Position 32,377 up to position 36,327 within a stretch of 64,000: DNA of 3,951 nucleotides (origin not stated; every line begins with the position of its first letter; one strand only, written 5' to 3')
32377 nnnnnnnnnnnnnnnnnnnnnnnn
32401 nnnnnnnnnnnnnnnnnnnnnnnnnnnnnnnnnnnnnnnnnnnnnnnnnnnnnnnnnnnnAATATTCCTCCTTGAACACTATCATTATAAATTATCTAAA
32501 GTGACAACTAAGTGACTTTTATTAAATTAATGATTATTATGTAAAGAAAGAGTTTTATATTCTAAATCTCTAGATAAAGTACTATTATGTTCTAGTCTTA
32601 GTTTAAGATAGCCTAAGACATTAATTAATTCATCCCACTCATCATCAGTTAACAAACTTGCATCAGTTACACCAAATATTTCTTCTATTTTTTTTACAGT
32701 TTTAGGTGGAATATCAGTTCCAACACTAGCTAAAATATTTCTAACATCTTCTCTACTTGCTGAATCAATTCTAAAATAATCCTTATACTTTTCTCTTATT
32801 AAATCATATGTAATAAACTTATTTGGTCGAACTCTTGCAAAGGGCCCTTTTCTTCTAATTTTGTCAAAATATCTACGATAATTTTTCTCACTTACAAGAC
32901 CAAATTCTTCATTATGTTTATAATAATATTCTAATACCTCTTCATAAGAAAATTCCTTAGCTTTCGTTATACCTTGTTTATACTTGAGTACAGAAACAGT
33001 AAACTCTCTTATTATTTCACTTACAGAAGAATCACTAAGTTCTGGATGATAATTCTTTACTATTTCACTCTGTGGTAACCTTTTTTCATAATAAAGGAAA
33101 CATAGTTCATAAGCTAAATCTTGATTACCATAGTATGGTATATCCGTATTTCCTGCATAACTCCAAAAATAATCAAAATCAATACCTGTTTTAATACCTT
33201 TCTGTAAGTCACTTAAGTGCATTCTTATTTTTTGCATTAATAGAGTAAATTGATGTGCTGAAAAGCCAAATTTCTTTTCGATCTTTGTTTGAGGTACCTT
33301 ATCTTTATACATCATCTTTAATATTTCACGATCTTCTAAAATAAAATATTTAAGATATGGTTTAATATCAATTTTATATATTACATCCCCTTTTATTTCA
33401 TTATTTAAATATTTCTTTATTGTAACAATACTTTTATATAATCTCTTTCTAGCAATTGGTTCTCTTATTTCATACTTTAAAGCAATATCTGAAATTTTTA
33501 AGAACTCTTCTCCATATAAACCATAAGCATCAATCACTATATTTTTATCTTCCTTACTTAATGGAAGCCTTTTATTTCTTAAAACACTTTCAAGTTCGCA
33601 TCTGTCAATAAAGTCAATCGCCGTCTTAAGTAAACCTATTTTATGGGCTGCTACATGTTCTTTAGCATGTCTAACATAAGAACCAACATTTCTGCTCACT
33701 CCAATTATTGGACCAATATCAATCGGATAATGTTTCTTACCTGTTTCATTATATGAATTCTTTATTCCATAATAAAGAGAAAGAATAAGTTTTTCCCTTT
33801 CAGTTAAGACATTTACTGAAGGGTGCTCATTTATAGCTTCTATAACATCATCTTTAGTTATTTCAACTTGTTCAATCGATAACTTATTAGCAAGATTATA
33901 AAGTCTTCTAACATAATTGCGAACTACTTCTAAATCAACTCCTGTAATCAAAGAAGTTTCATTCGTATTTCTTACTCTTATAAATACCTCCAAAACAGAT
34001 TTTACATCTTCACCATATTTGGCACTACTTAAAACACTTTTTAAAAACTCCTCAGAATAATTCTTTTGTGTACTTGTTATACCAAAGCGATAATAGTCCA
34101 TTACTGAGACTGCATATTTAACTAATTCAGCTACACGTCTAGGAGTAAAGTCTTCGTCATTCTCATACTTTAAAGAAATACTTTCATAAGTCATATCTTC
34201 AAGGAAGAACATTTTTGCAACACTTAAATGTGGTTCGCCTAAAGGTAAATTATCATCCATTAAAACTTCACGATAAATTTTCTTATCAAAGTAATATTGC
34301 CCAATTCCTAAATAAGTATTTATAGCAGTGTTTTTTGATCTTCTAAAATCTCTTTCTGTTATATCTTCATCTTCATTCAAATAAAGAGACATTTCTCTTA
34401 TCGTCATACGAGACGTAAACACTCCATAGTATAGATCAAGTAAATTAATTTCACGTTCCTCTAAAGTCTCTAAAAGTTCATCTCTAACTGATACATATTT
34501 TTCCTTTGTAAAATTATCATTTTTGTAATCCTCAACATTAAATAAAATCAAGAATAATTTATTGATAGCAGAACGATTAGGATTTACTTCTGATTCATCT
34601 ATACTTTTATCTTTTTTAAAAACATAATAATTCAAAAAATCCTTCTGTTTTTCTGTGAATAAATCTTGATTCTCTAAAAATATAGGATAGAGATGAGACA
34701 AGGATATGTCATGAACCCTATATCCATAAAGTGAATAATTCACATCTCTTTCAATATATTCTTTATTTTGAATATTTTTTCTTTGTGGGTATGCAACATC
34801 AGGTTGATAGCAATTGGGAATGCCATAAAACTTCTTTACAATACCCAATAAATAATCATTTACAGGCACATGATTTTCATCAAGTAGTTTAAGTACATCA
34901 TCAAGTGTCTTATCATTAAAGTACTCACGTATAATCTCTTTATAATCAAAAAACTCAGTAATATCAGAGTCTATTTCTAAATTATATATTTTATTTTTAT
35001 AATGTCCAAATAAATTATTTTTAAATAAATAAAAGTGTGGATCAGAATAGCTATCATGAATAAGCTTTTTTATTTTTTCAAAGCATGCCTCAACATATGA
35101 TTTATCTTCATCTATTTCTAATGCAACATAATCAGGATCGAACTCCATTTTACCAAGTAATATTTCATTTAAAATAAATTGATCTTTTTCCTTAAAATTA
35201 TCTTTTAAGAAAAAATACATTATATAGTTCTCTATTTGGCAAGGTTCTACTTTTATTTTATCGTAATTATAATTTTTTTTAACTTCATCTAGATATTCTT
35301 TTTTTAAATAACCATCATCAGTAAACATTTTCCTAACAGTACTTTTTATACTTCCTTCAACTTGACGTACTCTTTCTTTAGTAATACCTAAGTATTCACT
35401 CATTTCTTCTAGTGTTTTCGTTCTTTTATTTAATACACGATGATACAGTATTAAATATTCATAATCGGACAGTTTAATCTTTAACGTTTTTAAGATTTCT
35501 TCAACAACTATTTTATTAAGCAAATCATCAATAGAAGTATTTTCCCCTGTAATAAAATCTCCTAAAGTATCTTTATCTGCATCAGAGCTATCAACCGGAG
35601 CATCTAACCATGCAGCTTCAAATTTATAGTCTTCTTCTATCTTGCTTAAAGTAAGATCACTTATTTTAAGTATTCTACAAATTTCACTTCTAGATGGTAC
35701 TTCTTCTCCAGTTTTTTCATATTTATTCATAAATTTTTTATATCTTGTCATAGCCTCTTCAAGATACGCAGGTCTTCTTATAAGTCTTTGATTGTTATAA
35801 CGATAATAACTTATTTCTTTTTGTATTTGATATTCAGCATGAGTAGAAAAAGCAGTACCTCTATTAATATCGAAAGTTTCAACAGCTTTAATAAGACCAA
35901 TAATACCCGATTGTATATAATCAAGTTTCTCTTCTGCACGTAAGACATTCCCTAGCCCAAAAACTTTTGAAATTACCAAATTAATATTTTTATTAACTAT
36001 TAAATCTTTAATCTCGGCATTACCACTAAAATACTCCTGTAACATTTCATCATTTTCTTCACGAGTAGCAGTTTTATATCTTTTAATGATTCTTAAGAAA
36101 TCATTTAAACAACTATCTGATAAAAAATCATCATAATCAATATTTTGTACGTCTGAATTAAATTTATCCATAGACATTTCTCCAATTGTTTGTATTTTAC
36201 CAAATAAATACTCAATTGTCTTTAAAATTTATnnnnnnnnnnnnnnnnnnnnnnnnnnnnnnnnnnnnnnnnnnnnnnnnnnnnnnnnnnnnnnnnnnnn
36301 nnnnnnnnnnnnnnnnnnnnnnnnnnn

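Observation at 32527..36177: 1216-aa sigma-70 family protein with a tandem array of extra sigma region-4-like HTH modules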

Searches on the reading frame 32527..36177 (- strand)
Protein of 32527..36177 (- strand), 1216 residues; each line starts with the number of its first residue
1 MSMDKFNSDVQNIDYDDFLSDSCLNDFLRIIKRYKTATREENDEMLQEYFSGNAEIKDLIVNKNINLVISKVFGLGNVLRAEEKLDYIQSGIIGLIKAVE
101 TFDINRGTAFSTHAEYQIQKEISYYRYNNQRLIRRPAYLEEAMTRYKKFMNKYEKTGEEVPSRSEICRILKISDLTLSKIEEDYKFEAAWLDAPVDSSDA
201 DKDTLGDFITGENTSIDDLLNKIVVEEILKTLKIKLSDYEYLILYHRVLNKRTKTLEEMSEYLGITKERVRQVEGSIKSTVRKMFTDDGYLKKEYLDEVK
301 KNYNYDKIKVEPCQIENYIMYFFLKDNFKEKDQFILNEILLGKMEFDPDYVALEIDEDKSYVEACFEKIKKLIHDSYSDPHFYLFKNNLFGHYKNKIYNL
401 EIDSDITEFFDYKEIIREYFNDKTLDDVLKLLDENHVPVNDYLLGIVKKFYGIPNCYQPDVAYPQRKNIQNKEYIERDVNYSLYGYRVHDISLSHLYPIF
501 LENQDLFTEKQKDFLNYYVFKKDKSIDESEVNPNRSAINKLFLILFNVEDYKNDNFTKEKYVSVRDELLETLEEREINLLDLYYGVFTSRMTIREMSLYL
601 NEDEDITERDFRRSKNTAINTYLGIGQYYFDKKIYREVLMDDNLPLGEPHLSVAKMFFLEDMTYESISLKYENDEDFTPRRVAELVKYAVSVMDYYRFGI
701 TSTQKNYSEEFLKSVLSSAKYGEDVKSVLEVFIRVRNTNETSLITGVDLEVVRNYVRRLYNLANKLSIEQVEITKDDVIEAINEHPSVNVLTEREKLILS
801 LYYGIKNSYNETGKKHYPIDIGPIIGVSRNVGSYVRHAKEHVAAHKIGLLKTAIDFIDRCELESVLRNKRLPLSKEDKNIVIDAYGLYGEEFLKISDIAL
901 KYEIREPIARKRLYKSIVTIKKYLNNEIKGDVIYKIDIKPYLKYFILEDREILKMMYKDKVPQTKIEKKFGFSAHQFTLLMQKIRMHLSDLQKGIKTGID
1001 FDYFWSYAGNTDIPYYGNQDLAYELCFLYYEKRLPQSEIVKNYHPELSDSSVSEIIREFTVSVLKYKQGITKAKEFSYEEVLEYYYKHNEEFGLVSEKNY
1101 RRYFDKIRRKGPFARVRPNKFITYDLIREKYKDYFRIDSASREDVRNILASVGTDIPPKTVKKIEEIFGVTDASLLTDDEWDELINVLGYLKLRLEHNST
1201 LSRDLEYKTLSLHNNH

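Call 3: search_protein_families(library=pfam, proteins=[window:32527-36177:-], max_evalue=10)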
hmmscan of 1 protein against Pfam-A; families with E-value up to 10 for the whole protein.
window:32527-36177:- (1216 aa): 4 families
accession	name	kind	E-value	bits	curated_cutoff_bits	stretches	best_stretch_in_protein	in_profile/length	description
PF04545.22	Sigma70_r4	-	1.4e-08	34.5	24.1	2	236-274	5-41/50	Sigma-70, region 4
PF04542.20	Sigma70_r2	-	2e-06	27.9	24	1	61-115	2-54/71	Sigma-70 region 2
PF23159.1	WH_Rok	-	0.076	13.6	27.6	1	963-993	22-52/58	Repressor Rok winged helix domain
PF01381.28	HTH_3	-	0.08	13.4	23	1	249-274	5-30/55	Helix-turn-helix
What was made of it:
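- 35302..36108 (-): Sigma core, aa 24-292: regions 1.2-like, 2, 3 and 4, of RpoD/RpoS type. Call 3: Pfam r2 and r4.
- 35308..35514 (-): Genuine region 4, aa 222-290: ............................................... Call 3.
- On Sigma-70 family: Pfam Sigma70_r2 scores 27.9 bits against a cut-off of 24, at aa 61-115 (call 3). Pfam Sigma70_r4 scores 34.5 bits against a cut-off of 24.1, at aa 236-274 (call 3).
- Checked: Pfam finds Sigma70_r2 at aa 61-115 (27.9 bits, cut-off 24) and Sigma70_r4 at aa 236-274 (34.5 bits, cut-off 24.1) (call 3).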

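Call 4: search_protein_families(library=ncbifam, proteins=[window:32527-36177:-], max_evalue=10)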
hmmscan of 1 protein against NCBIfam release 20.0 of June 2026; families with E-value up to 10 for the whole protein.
window:32527-36177:- (1216 aa): 47 families (the best 25 are shown)
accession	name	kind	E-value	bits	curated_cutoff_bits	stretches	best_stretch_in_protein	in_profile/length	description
TIGR02997.1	Sig70-cyanoRpoD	subfamily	1.5e-29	103.2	384.5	1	44-275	63-291/298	RNA polymerase sigma factor, RpoD/SigA family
TIGR02393.1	RpoD_Cterm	equivalog_domain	6.3e-29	101.2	354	1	57-282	2-225/238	RNA polymerase sigma factor RpoD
TIGR02394.1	rpoS_proteo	equivalog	3.7e-26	92.3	378.7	1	24-292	15-281/285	RNA polymerase sigma factor RpoS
NF006666.0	PRK09210.1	equivalog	3e-25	89.3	572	1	26-277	103-352/370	RNA polymerase sigma factor RpoD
NF005643.0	PRK07406.1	equivalog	1.1e-23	84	500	1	53-281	158-383/397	RNA polymerase sigma factor RpoD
NF004207.0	PRK05657.1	equivalog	5e-23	81.9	394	1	35-292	69-324/329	RNA polymerase sigma factor RpoS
NF004562.0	PRK05901.1-4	equivalog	5.8e-23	81.2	779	1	43-283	304-542/571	RNA polymerase sigma factor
TIGR02980.1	SigBFG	subfamily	3e-22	79.4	234.35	2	55-283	3-224/227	SigB/SigF/SigG family RNA polymerase sigma factor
NF041931.2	MzaA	equivalog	6.4e-22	78.2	800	1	30-276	451-696/726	MZA anti-phage system associated sigma-70 family RNA polymerase sigma factor MzaA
NF005920.0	PRK07921.1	subfamily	2.2e-20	72.9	464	1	53-283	88-316/328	RNA polymerase sigma factor SigB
NF004208.0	PRK05658.1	equivalog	1.6e-19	70.4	555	1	54-276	391-611/631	RNA polymerase sigma factor RpoD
NF005642.0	PRK07405.1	subfamily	7.2e-19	68.1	524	1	34-284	62-308/318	RNA polymerase sigma factor SigD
NF006071.0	PRK08215.1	equivalog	8.4e-18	64.9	372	1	39-284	21-256/258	RNA polymerase sporulation sigma factor SigG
NF005644.0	PRK07408.1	subfamily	9.9e-18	64.7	261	1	35-221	6-193/258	RNA polymerase sigma factor SigF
NF005785.0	PRK07598.1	equivalog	1.7e-17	63.4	554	1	33-277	154-394/415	RNA polymerase sigma factor SigC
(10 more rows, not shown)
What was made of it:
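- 35302..36108 (-): Call 4: TIGR02997 103 bits, RpoD_Cterm 101 bits, RpoS 92 bits, all contiguous alignments.
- On Sigma-70 family: Contiguous alignments of RpoD_Cterm, RpoS and SigBFG models span aa 57-283 (call 4).
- On Primary (group 1) sigma, RpoD/SigA: TIGR02997 (RpoD/SigA family) 103 against 384.5 bits; RpoD_Cterm 101 against 354; NF006666 (RpoD equivalog) 89 against 572 (call 4).
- Closest known: Non-primary RpoD-like sigma-70 family factors. Different: It scores far below every curated equivalog cut-off (call 4).
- Checked: NCBIfam RpoD/RpoS/SigBFG models align over aa 24-292 (call 4).
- It scores 103 bits against the 384.5-bit cut-off of the RpoD/SigA-family model TIGR02997, and 89 against the 572-bit cut-off of the RpoD equivalog NF006666 (call 4). 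The best partial matches are to RpoD/SigA-family models (call 4). Scores are 3-6 times below the curated cut-offs of the RpoD models (call 4).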

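Call 52: search_protein_families(library=padloc, proteins=[window:32527-36177:-], max_evalue=0.01)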
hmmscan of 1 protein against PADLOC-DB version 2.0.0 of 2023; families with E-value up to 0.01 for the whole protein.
window:32527-36177:- (1216 aa): 1 family
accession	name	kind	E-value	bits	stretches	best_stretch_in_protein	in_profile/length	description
PDLC02203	MzaA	-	3.8e-17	59.8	1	22-278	397-652/683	-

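Call 53: search_protein_families(library=phrogs, proteins=[window:32527-36177:-], max_evalue=0.01)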
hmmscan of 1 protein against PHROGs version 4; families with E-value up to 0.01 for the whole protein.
window:32527-36177:- (1216 aa): 1 family
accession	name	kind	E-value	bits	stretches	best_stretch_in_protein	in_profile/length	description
phrog_351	-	transcription regulation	1.2e-38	134.3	1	25-304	474-745/928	RNA polymerase sigma factor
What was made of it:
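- Closest known: MzaA. Same: The window protein's core matches their sigma part: PADLOC MzaA 59.8 bits and phrog_351 134 bits (calls 4, 52, 53).
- Tried and rejected: PADLOC and PHROGs (calls 52, 53): they match the sigma core only.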

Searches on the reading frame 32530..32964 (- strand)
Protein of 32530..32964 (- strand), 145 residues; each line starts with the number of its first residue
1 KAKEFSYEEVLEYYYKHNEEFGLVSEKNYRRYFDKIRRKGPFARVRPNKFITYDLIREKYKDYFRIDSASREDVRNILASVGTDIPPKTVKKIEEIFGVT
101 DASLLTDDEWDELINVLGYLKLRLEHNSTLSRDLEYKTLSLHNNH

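Call 20: search_protein_families(library=pfam, max_evalue=10, proteins=[window:32530-32964:-])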
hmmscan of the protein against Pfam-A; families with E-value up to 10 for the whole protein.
seq(145 aa): 1 family
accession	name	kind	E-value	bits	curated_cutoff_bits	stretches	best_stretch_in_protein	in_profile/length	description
PF22745.1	Nlig-Ia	-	0.028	15.5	27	1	99-128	22-51/92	DNA ligase-like, N-terminal NAD+-binding domain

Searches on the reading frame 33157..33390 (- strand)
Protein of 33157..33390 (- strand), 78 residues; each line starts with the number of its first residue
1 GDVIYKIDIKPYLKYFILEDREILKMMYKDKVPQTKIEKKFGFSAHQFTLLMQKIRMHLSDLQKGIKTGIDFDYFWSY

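Call 20: search_protein_families(library=pfam, max_evalue=10, proteins=[window:33157-33390:-])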
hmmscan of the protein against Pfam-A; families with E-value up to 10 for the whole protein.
seq(78 aa): 3 families
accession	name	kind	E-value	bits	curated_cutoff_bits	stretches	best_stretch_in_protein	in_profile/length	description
PF23159.1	WH_Rok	-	0.0051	17.3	27.6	1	34-64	22-52/58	Repressor Rok winged helix domain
PF10985.13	DUF2805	-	0.012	16.4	22.5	1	23-54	3-34/71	Protein of unknown function (DUF2805)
PF22943.2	HTH_68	-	0.12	12.5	27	1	21-42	8-28/45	Putative helix-turn-helix domain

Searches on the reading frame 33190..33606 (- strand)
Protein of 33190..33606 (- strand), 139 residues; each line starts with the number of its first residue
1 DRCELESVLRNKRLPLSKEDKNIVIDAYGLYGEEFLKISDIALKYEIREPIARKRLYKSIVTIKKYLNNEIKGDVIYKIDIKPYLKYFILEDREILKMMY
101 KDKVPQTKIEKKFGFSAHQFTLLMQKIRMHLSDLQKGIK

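Call 69: predict_structure(alignment_id=A6)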
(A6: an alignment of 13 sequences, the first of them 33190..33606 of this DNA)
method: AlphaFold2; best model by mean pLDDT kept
length: 139 residues; sequences in the alignment: 13
mean_pLDDT: 88.4   pTM: 0.55
mean pLDDT of the five models: 88.4, 88.3, 87.8, 87.6, 83.8
residues with pLDDT >= 90: 75; 70-90: 55; 50-70: 8; < 50: 1
segments of 3 or more residues with pLDDT < 50: none
pLDDT, mean of each block of 10 residues (from residue 1): 90 91 96 95 98 98 93 66 85 88 86 92 86 73
secondary structure, 60 per line:
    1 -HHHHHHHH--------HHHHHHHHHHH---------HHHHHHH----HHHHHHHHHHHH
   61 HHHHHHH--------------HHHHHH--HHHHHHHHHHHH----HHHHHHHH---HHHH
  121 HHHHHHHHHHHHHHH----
elements in order: H2-9 H18-28 H38-44 H49-67 H82-87 H90-101 H106-113 H117-135
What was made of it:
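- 33196..33360 (-): Module M7, aa 940-994, preceded by the invariant PYLKYF motif. It is included in the AF2 fragment (call 69).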

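Call 71: fold_search(model_id=the predicted structure, library=pdb)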
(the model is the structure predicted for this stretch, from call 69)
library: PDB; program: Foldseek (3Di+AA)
matches with E <= 10: 654; with E <= 0.001: 0
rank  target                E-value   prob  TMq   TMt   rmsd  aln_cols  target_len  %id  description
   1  5e17_F                2.3e-02  1.00  0.41  0.17   1.9        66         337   17  T. thermophilus transcription initiation complex having a RRR discriminator sequence and a nontemplate-strand length c (released 2016-03-09)
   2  6onu_H                2.7e-02  1.00  0.36  0.68   2.6        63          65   21  Complex structure of WhiB1 and region 4 of SigA in P21 space group. (released 2019-11-27)
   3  7kug_D                4.4e-02  1.00  0.38  0.53   6.8        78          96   19  Fe-S cluster-bound transcription activator WhiB7 in complex with the SigmaAr4-RNAP Beta flap tip chimera (released 2021-06-30)
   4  6ono_D                4.6e-02  1.00  0.35  0.63   2.5        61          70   21  Complex structure of WhiB1 and region 4 of SigA in C2221 space group (released 2019-11-27)
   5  8cyf_B                5.5e-02  1.00  0.37  0.56   2.0        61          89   21  WhiB3 bound to SigmaAr4-RNAP Beta flap tip chimera and DNA (released 2023-05-17)
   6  9a58_A                5.5e-02  1.00  0.36  0.14   4.3        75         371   16  Integrative model of SIGA-RPOC by crosslinking MS and deep learning (released 2024-09-18)
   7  6onu_D                5.5e-02  1.00  0.38  0.69   3.6        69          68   19  Complex structure of WhiB1 and region 4 of SigA in P21 space group. (released 2019-11-27)
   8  7p5x_AF               5.5e-02  1.00  0.38  0.18   4.6        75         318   19  Mycobacterial RNAP with transcriptional activator PafBC (released 2021-12-22)
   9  7kug_B                5.8e-02  1.00  0.37  0.55   2.2        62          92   21  Fe-S cluster-bound transcription activator WhiB7 in complex with the SigmaAr4-RNAP Beta flap tip chimera (released 2021-06-30)
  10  9e87_F                6.2e-02  1.00  0.38  0.18   2.2        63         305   21  De Novo Mycobacterium tuberculosis transcription initiation pre-RPO promoter complex with open Beta' clamp (RNA Polyme (released 2025-10-01)
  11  7kuf_B                6.2e-02  1.00  0.37  0.58   2.3        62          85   21  Transcription activation subcomplex with WhiB7 bound to SigmaAr4-RNAP Beta flap tip chimera and DNA (released 2021-06-30)
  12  5e18_F                6.6e-02  1.00  0.41  0.18   1.9        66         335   17  T. thermophilus transcription initiation complex having a YYY discriminator sequence and a nontemplate-strand length c (released 2016-03-09)
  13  4g6d_A                7.0e-02  1.00  0.38  0.77   2.1        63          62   16  G1 ORF67 / Staphyloccus aureus sigmaA domain 4 complex (released 2013-01-23)
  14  4g7h_F                7.4e-02  1.00  0.41  0.17   1.9        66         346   17  Crystal structure of Thermus thermophilus transcription initiation complex (released 2012-10-31)
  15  3hug_G                7.4e-02  1.00  0.38  0.67   3.6        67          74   18  Crystal structure of Mycobacterium tuberculosis anti-sigma factor RslA in complex with -35 promoter binding domain of  (released 2010-03-02)
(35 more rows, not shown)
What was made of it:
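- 33394..33582 (-): Module M6, aa 866-928. It is as conserved as sigma region 2. AF2 plus Foldseek give TM up to 0.80 against isolated sigma-4 chains (calls 69, 71).
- On Sigma region-4 fold (for the tail modules): Its top 50 PDB hits are all region 4: 1rio_H TM 0.80 with rmsd 2.0 A, 4g6d_A TM 0.77, 1ku7_A TM 0.71 (calls 69, 71).
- Aligned length is 57-69 columns, rmsd mostly 2-3 A and TM 0.62-0.80 against the isolated region-4 chains (calls 69, 71). Structure search is uniformly sigma region 4 (call 71).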
